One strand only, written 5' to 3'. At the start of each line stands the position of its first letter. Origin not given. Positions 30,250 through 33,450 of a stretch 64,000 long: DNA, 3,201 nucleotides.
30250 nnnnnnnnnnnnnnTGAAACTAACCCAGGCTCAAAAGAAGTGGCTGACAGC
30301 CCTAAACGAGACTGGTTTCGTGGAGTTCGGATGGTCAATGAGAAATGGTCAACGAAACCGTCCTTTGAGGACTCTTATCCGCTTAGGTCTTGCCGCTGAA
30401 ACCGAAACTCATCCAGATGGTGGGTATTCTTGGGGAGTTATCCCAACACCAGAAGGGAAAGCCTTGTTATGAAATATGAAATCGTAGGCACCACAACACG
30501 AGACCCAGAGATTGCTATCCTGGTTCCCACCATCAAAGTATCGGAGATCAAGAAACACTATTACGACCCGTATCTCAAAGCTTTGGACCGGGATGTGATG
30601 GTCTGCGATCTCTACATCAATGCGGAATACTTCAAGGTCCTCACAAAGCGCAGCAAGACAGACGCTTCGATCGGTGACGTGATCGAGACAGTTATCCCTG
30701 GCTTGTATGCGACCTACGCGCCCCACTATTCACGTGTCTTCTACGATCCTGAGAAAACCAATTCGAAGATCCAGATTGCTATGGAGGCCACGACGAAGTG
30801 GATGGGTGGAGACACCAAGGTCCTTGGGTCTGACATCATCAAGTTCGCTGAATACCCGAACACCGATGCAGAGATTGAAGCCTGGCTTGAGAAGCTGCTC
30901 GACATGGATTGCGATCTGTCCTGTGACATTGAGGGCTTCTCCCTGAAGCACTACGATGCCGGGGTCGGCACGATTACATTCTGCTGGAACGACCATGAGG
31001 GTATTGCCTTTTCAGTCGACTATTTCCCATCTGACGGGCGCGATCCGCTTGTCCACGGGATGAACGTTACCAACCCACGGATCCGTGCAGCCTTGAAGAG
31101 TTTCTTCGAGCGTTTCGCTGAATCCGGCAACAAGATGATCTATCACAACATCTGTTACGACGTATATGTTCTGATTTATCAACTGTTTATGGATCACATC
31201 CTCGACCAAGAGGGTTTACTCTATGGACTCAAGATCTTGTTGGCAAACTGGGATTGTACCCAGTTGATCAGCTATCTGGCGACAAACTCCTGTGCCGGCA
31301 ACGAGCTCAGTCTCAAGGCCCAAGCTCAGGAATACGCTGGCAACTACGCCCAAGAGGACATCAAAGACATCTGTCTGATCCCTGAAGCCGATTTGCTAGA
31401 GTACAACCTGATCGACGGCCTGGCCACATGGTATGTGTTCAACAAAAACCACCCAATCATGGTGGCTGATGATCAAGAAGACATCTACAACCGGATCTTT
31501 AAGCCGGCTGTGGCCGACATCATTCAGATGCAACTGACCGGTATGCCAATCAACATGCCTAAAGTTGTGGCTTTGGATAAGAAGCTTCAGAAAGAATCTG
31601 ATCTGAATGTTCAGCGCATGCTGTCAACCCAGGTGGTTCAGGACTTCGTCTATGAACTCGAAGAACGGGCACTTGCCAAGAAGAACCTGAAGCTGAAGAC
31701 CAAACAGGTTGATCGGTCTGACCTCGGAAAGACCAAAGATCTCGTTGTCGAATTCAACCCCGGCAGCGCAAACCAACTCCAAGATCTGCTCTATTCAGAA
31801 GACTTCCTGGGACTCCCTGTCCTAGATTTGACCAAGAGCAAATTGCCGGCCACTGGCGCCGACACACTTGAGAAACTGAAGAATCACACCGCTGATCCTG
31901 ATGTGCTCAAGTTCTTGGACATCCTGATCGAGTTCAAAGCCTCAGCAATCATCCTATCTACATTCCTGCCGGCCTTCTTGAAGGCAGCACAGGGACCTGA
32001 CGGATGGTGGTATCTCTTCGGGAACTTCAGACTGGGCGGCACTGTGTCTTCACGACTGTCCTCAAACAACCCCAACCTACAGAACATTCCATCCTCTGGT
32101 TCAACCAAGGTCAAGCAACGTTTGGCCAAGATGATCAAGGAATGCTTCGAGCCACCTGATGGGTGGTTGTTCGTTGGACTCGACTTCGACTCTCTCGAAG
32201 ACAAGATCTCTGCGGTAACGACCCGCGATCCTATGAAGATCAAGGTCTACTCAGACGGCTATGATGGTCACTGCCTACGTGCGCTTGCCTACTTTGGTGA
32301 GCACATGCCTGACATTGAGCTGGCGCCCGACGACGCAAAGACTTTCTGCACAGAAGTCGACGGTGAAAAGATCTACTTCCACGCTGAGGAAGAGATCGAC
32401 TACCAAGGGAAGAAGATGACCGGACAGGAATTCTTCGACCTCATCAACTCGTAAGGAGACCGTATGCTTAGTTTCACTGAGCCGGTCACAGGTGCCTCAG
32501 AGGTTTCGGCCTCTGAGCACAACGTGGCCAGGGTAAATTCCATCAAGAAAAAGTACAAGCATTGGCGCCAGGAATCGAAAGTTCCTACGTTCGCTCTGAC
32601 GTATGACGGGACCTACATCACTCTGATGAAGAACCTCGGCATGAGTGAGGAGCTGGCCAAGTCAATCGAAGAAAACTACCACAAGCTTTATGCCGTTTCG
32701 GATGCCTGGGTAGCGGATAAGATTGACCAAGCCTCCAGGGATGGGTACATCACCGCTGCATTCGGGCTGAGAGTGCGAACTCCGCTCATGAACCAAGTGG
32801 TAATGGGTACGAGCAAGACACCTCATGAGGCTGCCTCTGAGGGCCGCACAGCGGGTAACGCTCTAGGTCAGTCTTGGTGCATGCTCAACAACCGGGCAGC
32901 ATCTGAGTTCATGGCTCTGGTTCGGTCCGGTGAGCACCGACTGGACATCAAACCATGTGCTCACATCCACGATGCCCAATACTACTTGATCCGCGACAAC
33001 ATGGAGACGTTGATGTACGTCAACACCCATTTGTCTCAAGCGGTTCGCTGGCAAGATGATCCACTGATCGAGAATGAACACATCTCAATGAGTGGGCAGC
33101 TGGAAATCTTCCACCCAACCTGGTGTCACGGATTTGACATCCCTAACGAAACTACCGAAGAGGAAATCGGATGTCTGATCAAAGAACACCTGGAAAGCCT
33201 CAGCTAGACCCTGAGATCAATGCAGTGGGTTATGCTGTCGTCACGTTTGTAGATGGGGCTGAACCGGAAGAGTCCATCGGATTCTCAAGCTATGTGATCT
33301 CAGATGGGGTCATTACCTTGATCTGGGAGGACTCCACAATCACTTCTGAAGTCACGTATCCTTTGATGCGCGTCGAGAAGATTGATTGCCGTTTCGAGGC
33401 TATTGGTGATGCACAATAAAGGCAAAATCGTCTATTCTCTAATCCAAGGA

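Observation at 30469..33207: Family-A DNA polymerase interrupted by a single in-frame TAA overlapping a new RBS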

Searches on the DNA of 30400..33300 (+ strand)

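Call 3: search_dna_similar(query=window:30400-33300:+, collection=phages, mode=near, max_rows=30)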
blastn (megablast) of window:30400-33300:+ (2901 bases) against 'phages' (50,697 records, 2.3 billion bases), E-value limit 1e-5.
Records with a match: 11; places in all: 11; records where one place covers at least 80% of the query: 0.
Best place of each record, by identity: 90-95% 2; 60-80% 9.
By first word of the organism name: Ruegeria 7; Silicibacter 2; Roseobacter 2.
By host as written in the record: Ruegeria pomeroyi DSS-3 8; Roseobacter denitrificans OCh114 2; Ruegeria pomeroyi (strain DSS3) 1.
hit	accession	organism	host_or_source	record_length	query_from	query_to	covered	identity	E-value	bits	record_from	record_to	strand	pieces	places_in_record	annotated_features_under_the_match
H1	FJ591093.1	Silicibacter phage DSS3phi2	Ruegeria pomeroyi (strain DSS3)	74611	2415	2589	6%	76.7%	4e-17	97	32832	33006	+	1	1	N4 DNA pol-like protein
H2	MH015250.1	Ruegeria phage vB_RpoP-V12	Ruegeria pomeroyi DSS-3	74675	2415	2589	6%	76.7%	4e-17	97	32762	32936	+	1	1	DNA polymerase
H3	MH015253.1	Ruegeria phage vB_RpoP-V21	Ruegeria pomeroyi DSS-3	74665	2415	2589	6%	76.7%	4e-17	97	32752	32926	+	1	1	DNA polymerase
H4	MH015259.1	Ruegeria phage vB_RpoP-V17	Ruegeria pomeroyi DSS-3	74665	2415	2589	6%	76.7%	4e-17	97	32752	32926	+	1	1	DNA polymerase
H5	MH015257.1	Ruegeria phage vB_RpoP-V14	Ruegeria pomeroyi DSS-3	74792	2415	2589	6%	76.7%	4e-17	97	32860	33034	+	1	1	DNA polymerase I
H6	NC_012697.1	Silicibacter phage DSS3phi2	Ruegeria pomeroyi DSS-3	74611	2415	2589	6%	76.7%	4e-17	97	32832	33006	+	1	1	DNA polymerase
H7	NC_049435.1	Ruegeria phage vB_RpoP-V12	Ruegeria pomeroyi DSS-3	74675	2415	2589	6%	76.7%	4e-17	97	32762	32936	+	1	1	DNA polymerase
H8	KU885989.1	Roseobacter phage RD-1410W1-01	Roseobacter denitrificans OCh114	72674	2438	2585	5%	78.5%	4e-17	97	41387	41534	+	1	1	DNA polymerase family A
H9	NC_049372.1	Roseobacter phage RD-1410W1-01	Roseobacter denitrificans OCh114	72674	2438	2585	5%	78.5%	4e-17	97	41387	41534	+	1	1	DNA polymerase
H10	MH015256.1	Ruegeria phage vB_RpoP-V13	Ruegeria pomeroyi DSS-3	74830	2543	2598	2%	94.6%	2e-14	88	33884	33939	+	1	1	DNA polymerase I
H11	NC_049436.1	Ruegeria phage vB_RpoP-V13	Ruegeria pomeroyi DSS-3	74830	2543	2598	2%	94.6%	2e-14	88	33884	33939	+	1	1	DNA polymerase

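Call 8: get_annotated_region(hit=H1, flank=3500)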
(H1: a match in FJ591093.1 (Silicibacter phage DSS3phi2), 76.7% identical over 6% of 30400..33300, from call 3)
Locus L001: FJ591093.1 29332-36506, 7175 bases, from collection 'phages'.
description: Roseophage DSS3P2, complete genome.
organism: Silicibacter phage DSS3phi2 (NCBI taxid 490912)
taxonomy: Viruses; Duplodnaviria; Heunggongvirae; Uroviricota; Caudoviricetes; Schitoviridae; Rhodovirinae; Aorunvirus; Aorunvirus V12
host: Ruegeria pomeroyi (strain DSS3); source: Baltimore Inner Harbor sea water; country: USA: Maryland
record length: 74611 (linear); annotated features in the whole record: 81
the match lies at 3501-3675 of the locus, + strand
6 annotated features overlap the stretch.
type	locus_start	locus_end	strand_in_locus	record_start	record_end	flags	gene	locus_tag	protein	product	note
CDS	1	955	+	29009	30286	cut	-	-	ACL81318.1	DNA helicase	orf50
CDS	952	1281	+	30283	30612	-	-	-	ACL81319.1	hypothetical protein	orf51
CDS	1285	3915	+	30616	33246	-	-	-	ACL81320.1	N4 DNA pol-like protein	orf52; DNA polymerase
CDS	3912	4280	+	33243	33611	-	-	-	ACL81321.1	hypothetical protein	orf53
CDS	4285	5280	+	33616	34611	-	-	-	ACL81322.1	N4 gp42-like protein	orf54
CDS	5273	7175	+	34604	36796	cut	-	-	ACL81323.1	N4 gp43-like protein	orf55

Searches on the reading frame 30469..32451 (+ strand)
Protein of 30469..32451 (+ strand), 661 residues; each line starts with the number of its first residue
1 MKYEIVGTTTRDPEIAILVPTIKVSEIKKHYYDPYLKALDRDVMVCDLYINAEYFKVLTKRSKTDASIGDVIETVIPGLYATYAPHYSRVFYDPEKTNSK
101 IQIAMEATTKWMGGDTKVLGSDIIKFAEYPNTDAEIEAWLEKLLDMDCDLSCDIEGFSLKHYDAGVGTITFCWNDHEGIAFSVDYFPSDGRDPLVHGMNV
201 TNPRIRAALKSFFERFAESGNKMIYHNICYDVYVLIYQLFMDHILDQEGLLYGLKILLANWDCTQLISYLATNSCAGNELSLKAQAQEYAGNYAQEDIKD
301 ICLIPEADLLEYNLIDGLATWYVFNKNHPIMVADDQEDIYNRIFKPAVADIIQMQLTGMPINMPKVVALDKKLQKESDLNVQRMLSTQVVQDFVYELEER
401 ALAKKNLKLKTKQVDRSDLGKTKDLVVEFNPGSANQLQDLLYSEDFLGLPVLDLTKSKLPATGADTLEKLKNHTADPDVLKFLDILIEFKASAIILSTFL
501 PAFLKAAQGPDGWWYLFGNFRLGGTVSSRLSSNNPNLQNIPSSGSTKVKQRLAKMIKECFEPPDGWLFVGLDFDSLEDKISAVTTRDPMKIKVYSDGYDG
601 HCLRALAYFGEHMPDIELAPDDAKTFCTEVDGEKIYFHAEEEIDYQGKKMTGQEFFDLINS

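Call 5: search_protein_families(library=pfam, proteins=[window:30469-32451:+], max_evalue=0.01)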
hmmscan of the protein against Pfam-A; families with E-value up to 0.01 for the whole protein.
window:30469-32451:+ (661 aa): 1 family
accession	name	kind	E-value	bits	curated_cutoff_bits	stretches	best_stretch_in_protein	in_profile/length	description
PF00476.26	DNA_pol_A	-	1.6e-23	83.7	34.3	1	423-613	23-199/381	DNA polymerase family A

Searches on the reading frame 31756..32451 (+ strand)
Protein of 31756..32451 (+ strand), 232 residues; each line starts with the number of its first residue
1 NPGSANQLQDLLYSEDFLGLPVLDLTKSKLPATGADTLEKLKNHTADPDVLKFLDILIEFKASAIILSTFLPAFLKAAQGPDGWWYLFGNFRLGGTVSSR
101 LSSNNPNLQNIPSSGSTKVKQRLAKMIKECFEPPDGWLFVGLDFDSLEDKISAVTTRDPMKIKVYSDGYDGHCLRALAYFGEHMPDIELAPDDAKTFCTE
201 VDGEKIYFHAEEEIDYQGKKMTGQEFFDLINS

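Call 42: find_homologous_proteins(query=window:31756-32451:+, max_evalue=1e-10)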
Query seq(232 aa) (232 aa): 82 proteins with E <= 1e-10 among 320 candidates.
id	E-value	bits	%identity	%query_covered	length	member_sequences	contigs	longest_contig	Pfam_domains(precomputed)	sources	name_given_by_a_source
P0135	1.9e-115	402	78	100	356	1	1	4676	PF00476.27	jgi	jgi:DNA polymerase-1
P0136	1.5e-112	393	76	97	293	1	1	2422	PF00476.27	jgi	-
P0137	1.2e-110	387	73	100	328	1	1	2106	PF00476.27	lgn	-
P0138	2.2e-110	386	74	100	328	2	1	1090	PF00476.27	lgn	-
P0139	7.3e-109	381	71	100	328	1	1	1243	PF00476.27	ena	-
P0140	9.9e-105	367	72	100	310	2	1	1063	PF00476.27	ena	-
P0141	1.5e-103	363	71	100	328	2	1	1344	PF00476.27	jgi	jgi:DNA polymerase-1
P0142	2.5e-97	343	68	97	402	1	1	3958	PF02629.26,PF00476.27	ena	-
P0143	5.4e-68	247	66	74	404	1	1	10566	PF00476.27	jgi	jgi:DNA polymerase-1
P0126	5.6e-64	234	75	60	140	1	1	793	PF00476.27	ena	-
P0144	1.5e-62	229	50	92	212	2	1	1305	PF00476.27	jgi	jgi:DNA polymerase-1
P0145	2.9e-59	218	57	72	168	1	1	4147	PF00476.27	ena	-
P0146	3.1e-59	218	51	100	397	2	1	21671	PF00476.27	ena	-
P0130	4.3e-59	218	57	79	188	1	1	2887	PF00476.27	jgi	jgi:DNA polymerase-1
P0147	4.2e-55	205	57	81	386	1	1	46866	PF00476.27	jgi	-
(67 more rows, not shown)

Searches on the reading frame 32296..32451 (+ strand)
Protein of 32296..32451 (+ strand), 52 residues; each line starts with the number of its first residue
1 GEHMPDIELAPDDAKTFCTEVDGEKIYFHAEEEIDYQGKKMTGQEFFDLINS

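Call 29: search_protein_families(library=pfam, proteins=[window:32308-32451:+], max_evalue=10)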
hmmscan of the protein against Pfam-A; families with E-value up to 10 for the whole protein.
seq(48 aa): 0 families

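Call 64: search_protein_representatives(alignment_id=A6)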
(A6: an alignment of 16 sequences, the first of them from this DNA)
Query: 16 sequences, 49 profile positions. Proteins with E-value up to 0.001 (for the whole library): 87; up to 1e-10: 23; up to 1e-30: 0. The best 87 are listed.
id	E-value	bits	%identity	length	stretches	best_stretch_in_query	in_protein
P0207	1.5e-17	79.3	-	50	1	1-47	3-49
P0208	1.7e-17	79.1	-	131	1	1-47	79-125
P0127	9.1e-16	73.6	-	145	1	1-47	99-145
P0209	4.2e-15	71.4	-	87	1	1-48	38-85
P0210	5.3e-15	71.1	-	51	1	1-47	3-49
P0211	2.8e-14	68.8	-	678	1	1-48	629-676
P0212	1.0e-13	67.0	-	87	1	1-48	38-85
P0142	1.5e-13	66.5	-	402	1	1-48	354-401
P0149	2.6e-13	65.7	-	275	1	5-48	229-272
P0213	6.3e-13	64.5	-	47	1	4-47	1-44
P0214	9.1e-13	64.0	-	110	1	5-47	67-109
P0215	1.3e-12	63.5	-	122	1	4-47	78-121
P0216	4.2e-12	61.8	-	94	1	5-47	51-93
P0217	4.4e-12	61.8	-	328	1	1-46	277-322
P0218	9.3e-12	60.7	-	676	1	2-46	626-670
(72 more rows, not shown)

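Call 66: search_dna_similar(query=window:32296-32451:+, collection=phages, mode=protein, max_evalue=1, max_rows=30)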
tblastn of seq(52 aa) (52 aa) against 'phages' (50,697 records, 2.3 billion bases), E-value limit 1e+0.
No match.
